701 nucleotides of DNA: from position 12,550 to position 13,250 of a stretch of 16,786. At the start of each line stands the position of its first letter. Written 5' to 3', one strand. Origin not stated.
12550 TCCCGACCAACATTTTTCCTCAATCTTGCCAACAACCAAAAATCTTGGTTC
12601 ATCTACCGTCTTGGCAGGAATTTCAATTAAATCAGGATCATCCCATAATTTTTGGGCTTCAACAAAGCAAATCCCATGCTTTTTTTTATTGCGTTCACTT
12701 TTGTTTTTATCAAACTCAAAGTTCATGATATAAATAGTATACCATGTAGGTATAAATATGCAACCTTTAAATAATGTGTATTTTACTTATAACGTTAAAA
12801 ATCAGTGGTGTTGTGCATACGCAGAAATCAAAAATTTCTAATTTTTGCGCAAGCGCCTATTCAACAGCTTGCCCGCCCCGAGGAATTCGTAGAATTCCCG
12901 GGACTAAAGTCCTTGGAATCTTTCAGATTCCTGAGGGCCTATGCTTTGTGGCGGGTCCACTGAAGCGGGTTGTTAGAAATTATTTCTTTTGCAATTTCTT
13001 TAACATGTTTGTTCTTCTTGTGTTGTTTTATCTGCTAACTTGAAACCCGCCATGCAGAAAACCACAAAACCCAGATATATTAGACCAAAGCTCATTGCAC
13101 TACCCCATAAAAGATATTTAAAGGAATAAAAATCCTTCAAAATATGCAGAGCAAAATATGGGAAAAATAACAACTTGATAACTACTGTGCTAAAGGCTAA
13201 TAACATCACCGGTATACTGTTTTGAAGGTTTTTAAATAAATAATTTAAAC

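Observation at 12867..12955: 89-bp self-folding three-hairpin module inserted exactly at the extrahelical-T position of a family-A attC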

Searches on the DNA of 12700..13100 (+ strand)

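Call 5: search_rna_families(source=window, start=12700, end=13100, threshold=evalue, max_evalue=10, show_alignments=5)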
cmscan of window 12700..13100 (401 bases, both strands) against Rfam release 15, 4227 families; matches with E-value up to 10: 0.
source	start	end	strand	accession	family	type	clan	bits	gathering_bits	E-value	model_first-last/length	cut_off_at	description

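Call 18: search_dna_similar(query=window:12867-12955:+, collection=plasmids, mode=distant, max_evalue=10)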
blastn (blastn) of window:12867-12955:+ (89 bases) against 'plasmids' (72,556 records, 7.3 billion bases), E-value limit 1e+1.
Records with a match: 41; places in all: 41; records where one place covers at least 80% of the query: 0.
Best place of each record, by identity: >=99% 2; 90-95% 37; 80-90% 1; 60-80% 1.
By first word of the organism name: Klebsiella 33; Serratia 2; Alloyangia 2; Bradyrhizobium 1; Limimaricola 1; Variovorax 1; Sinorhizobium 1.
By predicted mobility (MOB-suite, as given by PLSDB): non-mobilizable 22; conjugative 18; mobilizable 1.
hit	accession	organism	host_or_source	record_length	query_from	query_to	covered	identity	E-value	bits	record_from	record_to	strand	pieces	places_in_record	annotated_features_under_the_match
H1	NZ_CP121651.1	Bradyrhizobium sp. CB82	Stylosanthes guianensis,cell culture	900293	38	86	55%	77.6%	8e+0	37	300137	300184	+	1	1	none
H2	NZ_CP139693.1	Limimaricola variabilis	Bacterial Culture,hydrothermal vent ...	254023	3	31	33%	86.2%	8e+0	36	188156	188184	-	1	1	ABC transporter ATP-binding protein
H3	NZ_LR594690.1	Variovorax sp. WDL1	linuron-contaminated soil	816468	1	25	28%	92.0%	2e+0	37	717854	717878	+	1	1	hypothetical protein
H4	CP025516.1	Klebsiella pneumoniae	-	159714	49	72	27%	91.7%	8e+0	36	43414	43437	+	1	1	hypothetical protein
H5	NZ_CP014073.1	Klebsiella quasipneumoniae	Homo sapiens,urine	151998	49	72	27%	91.7%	8e+0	36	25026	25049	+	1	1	hypothetical protein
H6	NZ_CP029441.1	Klebsiella quasipneumoniae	Hospital waste water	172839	49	72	27%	91.7%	8e+0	36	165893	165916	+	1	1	hypothetical protein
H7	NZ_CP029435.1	Klebsiella quasipneumoniae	Homo sapiens,Peri-rectal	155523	49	72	27%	91.7%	8e+0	36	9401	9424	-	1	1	hypothetical protein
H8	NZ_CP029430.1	Klebsiella quasipneumoniae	Hospital waste water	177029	49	72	27%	91.7%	8e+0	36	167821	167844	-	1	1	hypothetical protein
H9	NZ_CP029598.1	Klebsiella quasipneumoniae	Homo sapiens,urine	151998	49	72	27%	91.7%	8e+0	36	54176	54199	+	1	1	hypothetical protein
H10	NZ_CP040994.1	Klebsiella pneumoniae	NIST Mixed Microbial RM strain,ATCC ...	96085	49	72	27%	91.7%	8e+0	36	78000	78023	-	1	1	hypothetical protein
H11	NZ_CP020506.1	Serratia marcescens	Homo sapiens,human,sputum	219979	49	72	27%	91.7%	8e+0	36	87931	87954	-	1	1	hypothetical protein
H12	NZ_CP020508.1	Serratia marcescens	Homo sapiens,human,sputum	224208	49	72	27%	91.7%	8e+0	36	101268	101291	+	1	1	hypothetical protein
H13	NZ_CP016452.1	Sinorhizobium sp. RAC02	Microbial isolate,Algal phycosphere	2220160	41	64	27%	91.7%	8e+0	36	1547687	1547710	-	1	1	none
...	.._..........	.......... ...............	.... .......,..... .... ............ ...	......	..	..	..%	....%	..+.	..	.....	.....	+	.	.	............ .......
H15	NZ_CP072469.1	Klebsiella quasipneumoniae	Homo sapiens,blood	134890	49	72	27%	91.7%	8e+0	36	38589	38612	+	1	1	hypothetical protein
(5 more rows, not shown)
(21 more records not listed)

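Call 19: search_dna_similar(query=window:12867-12955:+, collection=phages, mode=distant, max_evalue=10)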
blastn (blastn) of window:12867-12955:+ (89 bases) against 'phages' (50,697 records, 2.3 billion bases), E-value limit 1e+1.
Records with a match: 7; places in all: 7; records where one place covers at least 80% of the query: 0.
Best place of each record, by identity: 90-95% 3; 80-90% 4.
By first word of the organism name: Pseudomonas 3; Bacteriophage 2; Microviridae 1; Microvirus 1.
By host as written in the record: - 3; Pseudomonas sp. 3; porcine 1.
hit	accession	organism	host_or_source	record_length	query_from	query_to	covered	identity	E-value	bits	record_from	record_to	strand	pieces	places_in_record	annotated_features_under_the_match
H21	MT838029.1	Bacteriophage sp.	human fecal samples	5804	32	64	37%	81.8%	1e+1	34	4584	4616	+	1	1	record has no annotation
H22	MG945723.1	Microviridae sp.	pig feces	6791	30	57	31%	89.3%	8e-1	38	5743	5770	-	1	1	none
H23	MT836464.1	Bacteriophage sp.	human fecal samples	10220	40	66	30%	88.9%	3e+0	37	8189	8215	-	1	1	record has no annotation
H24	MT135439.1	Microvirus sp.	porcine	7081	30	57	31%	85.7%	1e+1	34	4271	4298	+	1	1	none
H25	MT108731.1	Pseudomonas phage Epa43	Pseudomonas sp.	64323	2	24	26%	91.3%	1e+1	34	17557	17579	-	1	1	none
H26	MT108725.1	Pseudomonas phage Epa5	Pseudomonas sp.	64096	2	24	26%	91.3%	1e+1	34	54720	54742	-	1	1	none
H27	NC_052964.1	Pseudomonas phage Epa5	Pseudomonas sp.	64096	2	24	26%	91.3%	1e+1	34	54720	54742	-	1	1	none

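Call 39: build_rna_model(alignment_id=A2, structure=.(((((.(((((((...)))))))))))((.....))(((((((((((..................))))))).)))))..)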
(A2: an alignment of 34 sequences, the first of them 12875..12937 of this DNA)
Model R1 built from alignment A2 (34 sequences, 81 columns); structure: as given.
model positions 65; base pairs 25; branch points 2; effective number of sequences 2.56; information 0.862 bits per position. Calibrated on 0.2 Mb of random sequence (short: E-values are rough).
structure used (alignment columns):
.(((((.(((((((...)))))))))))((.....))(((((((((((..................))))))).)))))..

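Call 40: search_with_rna_model(model_id=R1, sources=[window, L007, L008, L009, L025, L096, L113, L129, L011, L014, L015, L018, L020, L026, L032, L038, L039, L042, L044, L045, L047, L049, L055, L066, L068, L070, L072, L076, L078, L080, L082, L084, L085, L087, L088, L089, L092, L093, L094, L101, L102, L108, L109, L115, L119, L120, L124, L125], max_evalue=1)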
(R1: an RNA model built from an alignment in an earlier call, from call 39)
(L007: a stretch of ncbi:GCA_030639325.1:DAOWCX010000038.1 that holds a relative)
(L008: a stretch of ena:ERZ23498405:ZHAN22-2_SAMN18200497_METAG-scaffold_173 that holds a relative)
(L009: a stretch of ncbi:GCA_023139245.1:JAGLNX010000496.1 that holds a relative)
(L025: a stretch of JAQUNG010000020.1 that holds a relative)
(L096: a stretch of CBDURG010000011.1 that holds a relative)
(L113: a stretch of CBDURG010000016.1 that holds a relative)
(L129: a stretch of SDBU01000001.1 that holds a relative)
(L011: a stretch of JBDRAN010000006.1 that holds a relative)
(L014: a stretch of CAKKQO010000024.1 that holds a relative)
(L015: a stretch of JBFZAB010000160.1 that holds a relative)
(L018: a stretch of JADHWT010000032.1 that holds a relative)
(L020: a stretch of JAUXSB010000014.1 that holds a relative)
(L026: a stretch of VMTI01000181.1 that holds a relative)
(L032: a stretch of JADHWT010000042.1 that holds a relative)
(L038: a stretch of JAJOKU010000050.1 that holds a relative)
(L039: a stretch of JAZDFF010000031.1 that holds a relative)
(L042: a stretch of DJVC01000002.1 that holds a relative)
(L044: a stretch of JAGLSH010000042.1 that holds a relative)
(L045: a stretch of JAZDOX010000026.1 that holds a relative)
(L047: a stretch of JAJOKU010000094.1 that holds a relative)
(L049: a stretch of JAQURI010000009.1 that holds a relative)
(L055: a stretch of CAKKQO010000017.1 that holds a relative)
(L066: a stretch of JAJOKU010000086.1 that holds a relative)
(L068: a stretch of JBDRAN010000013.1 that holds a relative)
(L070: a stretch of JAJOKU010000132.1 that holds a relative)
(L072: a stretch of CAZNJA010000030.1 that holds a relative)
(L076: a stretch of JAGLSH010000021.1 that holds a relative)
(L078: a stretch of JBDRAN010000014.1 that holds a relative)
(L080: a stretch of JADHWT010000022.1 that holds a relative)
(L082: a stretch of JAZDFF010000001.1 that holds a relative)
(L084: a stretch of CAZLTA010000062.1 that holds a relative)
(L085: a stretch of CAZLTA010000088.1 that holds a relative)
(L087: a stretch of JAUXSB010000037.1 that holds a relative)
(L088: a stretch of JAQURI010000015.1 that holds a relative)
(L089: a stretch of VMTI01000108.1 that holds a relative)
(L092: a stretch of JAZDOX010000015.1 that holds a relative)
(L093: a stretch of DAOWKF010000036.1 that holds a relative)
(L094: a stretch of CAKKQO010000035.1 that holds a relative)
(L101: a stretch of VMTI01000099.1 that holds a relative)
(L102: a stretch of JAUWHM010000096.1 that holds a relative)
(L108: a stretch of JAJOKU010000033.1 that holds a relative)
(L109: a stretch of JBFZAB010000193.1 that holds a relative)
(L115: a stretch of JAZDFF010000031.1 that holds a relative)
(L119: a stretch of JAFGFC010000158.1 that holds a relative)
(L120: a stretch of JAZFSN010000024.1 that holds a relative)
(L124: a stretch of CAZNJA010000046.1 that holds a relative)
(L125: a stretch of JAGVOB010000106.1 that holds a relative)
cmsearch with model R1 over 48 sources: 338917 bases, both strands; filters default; matches with E-value up to 1: 111.
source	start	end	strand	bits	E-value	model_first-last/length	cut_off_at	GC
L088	7446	7509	-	84.9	8.1e-19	1-65/65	no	0.48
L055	3303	3370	-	84.6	9.6e-19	1-65/65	no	0.47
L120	20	81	-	84.4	1.1e-18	1-65/65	no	0.52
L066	4263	4327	-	83.9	1.5e-18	1-65/65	no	0.54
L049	1443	1508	-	83.6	1.7e-18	1-65/65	no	0.47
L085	207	271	+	82.5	3.2e-18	1-65/65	no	0.48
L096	5962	6024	+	82.2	3.9e-18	1-65/65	no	0.49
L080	5360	5423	-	82.1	4.1e-18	1-65/65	no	0.52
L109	3048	3123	+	81.7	5.3e-18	1-65/65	no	0.46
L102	1516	1581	+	81.3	6.5e-18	1-65/65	no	0.55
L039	1018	1086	-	81.1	7.3e-18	1-65/65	no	0.51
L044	2276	2337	-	80.7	9.5e-18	1-65/65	no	0.53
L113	622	685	-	80.5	1.1e-17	1-65/65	no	0.48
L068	1943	2007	-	80.3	1.2e-17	1-65/65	no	0.45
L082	5400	5468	+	80.2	1.2e-17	1-65/65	no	0.51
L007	3967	4029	-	80.1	1.3e-17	1-65/65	no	0.51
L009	401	463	-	80.1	1.3e-17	1-65/65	no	0.51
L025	5405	5467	+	80.1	1.3e-17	1-65/65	no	0.51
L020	2617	2680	-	79.9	1.5e-17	1-65/65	no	0.48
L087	3960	4023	+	79.9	1.5e-17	1-65/65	no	0.48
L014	540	603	+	79.4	2e-17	1-65/65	no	0.48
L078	827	901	-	79.3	2.2e-17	1-65/65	no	0.51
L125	4573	4646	+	79.1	2.4e-17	1-65/65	no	0.5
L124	267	331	+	78.9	2.7e-17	1-65/65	no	0.51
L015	1202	1277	-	78.5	3.3e-17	1-65/65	no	0.59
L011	7658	7732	+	78.1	4.3e-17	1-65/65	no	0.51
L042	883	946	+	78.1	4.3e-17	1-65/65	no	0.48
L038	6647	6710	+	77.9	4.8e-17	1-65/65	no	0.56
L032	569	644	+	77.6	5.6e-17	1-65/65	no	0.5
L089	159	221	-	76.8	8.8e-17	1-65/65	no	0.51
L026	2707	2769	+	76.8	8.9e-17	1-65/65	no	0.49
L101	1482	1544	-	76.8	8.9e-17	1-65/65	no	0.49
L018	1401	1477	-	75.9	1.5e-16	1-65/65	no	0.53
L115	4964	5031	-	75.8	1.6e-16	1-65/65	no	0.43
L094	5833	5900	-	74.9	2.8e-16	1-65/65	no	0.46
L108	7938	8000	+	74.1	4.3e-16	1-64/65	3'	0.57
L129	7708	7770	+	73.2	7.5e-16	1-65/65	no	0.46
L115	4828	4897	-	72.7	1e-15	1-65/65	no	0.5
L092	3066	3129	+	71.9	1.6e-15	1-65/65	no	0.45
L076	2722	2783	+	70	4.8e-15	1-65/65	no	0.52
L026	2708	2770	-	69.8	5.4e-15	1-65/65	no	0.51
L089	158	220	+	69.8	5.4e-15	1-65/65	no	0.51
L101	1481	1543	+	69.8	5.4e-15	1-65/65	no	0.51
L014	4017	4082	+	66.2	4.4e-14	1-65/65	no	0.45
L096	5963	6025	-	65.4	7.1e-14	1-65/65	no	0.49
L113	621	684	+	63.9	1.6e-13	1-65/65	no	0.48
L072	4937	5000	-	63.9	1.6e-13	1-65/65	no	0.38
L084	7108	7171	-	61.9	5.2e-13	1-65/65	no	0.47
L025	5406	5468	-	61.9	5.3e-13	1-65/65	no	0.49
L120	19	80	+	61.9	5.4e-13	1-65/65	no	0.53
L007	3966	4028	+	61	8.9e-13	1-65/65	no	0.51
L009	400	462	+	61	8.9e-13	1-65/65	no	0.51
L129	7709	7771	-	60.8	9.7e-13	1-65/65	no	0.44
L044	2275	2336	+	60.5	1.2e-12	1-65/65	no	0.53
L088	7445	7508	+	58.1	4.7e-12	1-65/65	no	0.48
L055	3302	3369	+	56.7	1.1e-11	1-65/65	no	0.47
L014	4018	4083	-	55.7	1.9e-11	1-65/65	no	0.44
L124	268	332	-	55.5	2.2e-11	1-65/65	no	0.49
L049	1442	1507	+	55.2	2.6e-11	1-65/65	no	0.47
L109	3049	3124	-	55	2.9e-11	1-65/65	no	0.45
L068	1942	2006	+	54.6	3.7e-11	1-65/65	no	0.43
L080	5359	5422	+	54.5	3.8e-11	1-65/65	no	0.52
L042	884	947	-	54.4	4.2e-11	1-65/65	no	0.47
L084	7107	7170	+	53.9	5.4e-11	1-65/65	no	0.47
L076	2723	2784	-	53.9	5.6e-11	1-65/65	no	0.52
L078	826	900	+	53.5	7.2e-11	1-65/65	no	0.49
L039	1017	1085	+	53.1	8.8e-11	1-65/65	no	0.49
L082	5401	5469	-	53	9.2e-11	1-65/65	no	0.49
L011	7659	7733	-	52.8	1e-10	1-65/65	no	0.49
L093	5706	5763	+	52.8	1.1e-10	1-54/65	3'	0.5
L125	4574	4647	-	52.7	1.1e-10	1-65/65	no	0.5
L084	6962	7072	-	52.5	1.2e-10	1-65/65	no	0.52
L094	5832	5913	+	52.4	1.3e-10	1-65/65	no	0.48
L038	6648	6711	-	52.3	1.4e-10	1-65/65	no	0.56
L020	2616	2679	+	51.3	2.5e-10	1-65/65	no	0.48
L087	3961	4024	-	51.3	2.5e-10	1-65/65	no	0.48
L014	541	604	-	51.1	2.8e-10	1-65/65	no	0.48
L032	570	645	-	50.8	3.4e-10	1-65/65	no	0.5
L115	4963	5030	+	50.4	4.2e-10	1-65/65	no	0.43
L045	488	560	-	49.7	6.6e-10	1-65/65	no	0.42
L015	1201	1276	+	49.2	8.4e-10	1-65/65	no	0.59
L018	1400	1476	+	49.2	8.5e-10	1-65/65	no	0.52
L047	6890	6964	-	49.2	8.6e-10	1-65/65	no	0.59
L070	69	133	-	48.8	1.1e-09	1-65/65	no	0.57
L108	7939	8000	-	48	1.7e-09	3-65/65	5'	0.56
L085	208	272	-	47.5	2.2e-09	1-65/65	no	0.48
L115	4827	4896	+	45.1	9.4e-09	1-65/65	no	0.49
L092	3067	3130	-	44.9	1.1e-08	1-65/65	no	0.45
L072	4938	4999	+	44.7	1.2e-08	1-65/65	no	0.37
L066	4264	4326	+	41.4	8e-08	1-65/65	no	0.52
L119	4205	4250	+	40.8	1.1e-07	1-46/65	3'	0.48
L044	2342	2385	+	38.9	3.4e-07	1-65/65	no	0.48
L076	2674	2717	-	38.5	4.3e-07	1-65/65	no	0.55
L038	6766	6820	+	37.3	8.6e-07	1-60/65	3'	0.58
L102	1517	1580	-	37.2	9.4e-07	1-65/65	no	0.53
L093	5707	5748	-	32.7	1.3e-05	1-65/65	no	0.52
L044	2344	2386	-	32.6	1.3e-05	1-65/65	no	0.49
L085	57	135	-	32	2e-05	1-65/65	no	0.58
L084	7013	7071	+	31.9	2e-05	1-65/65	no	0.56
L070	56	132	+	30.8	3.7e-05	1-65/65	no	0.58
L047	6887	6963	+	30.8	3.7e-05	1-65/65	no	0.6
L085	80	134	+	30.8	3.8e-05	1-65/65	no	0.56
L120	84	128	-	29.9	6.6e-05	1-65/65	no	0.47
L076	2673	2715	+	29.6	7.9e-05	1-65/65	no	0.56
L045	507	559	+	29.4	8.8e-05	1-65/65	no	0.47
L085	158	198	+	25.9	0.00066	1-65/65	no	0.51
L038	6767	6806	-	23.3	0.0031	1-65/65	no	0.55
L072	5007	5047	+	22.9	0.0039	1-65/65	no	0.59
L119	4206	4250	-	20.2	0.019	18-65/65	5'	0.47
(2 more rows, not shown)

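Call 55: search_with_rna_model(model_id=R1, sources=[L130, L131, L132, L133, L134, L135, L136, L001, L002, L003, L010], max_evalue=1)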
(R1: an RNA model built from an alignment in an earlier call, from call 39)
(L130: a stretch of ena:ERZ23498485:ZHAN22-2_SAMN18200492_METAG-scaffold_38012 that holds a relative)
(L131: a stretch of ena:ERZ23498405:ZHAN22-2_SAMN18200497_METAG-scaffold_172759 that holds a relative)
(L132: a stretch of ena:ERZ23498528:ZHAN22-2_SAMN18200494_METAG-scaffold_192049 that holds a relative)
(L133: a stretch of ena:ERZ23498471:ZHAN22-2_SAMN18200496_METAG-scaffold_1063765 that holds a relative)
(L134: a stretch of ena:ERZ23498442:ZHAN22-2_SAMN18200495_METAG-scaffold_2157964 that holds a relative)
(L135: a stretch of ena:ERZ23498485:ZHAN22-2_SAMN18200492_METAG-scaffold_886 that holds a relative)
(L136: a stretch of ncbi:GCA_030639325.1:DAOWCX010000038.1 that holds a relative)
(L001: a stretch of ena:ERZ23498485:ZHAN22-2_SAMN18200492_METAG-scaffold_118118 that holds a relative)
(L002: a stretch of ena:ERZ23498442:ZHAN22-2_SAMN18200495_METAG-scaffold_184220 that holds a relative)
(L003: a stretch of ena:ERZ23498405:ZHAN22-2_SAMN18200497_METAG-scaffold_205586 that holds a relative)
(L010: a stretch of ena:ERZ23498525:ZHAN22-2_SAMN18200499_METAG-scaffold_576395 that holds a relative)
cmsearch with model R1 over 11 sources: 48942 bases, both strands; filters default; matches with E-value up to 1: 8.
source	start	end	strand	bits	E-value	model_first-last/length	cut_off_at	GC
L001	1816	1878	-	80.1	1.9e-18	1-65/65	no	0.51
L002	1806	1868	-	80.1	1.9e-18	1-65/65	no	0.51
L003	1774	1836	-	80.1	1.9e-18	1-65/65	no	0.51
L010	86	148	-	80.1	1.9e-18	1-65/65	no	0.51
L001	1815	1877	+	61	1.3e-13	1-65/65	no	0.51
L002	1805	1867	+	61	1.3e-13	1-65/65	no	0.51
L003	1773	1835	+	61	1.3e-13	1-65/65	no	0.51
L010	85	147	+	61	1.3e-13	1-65/65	no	0.51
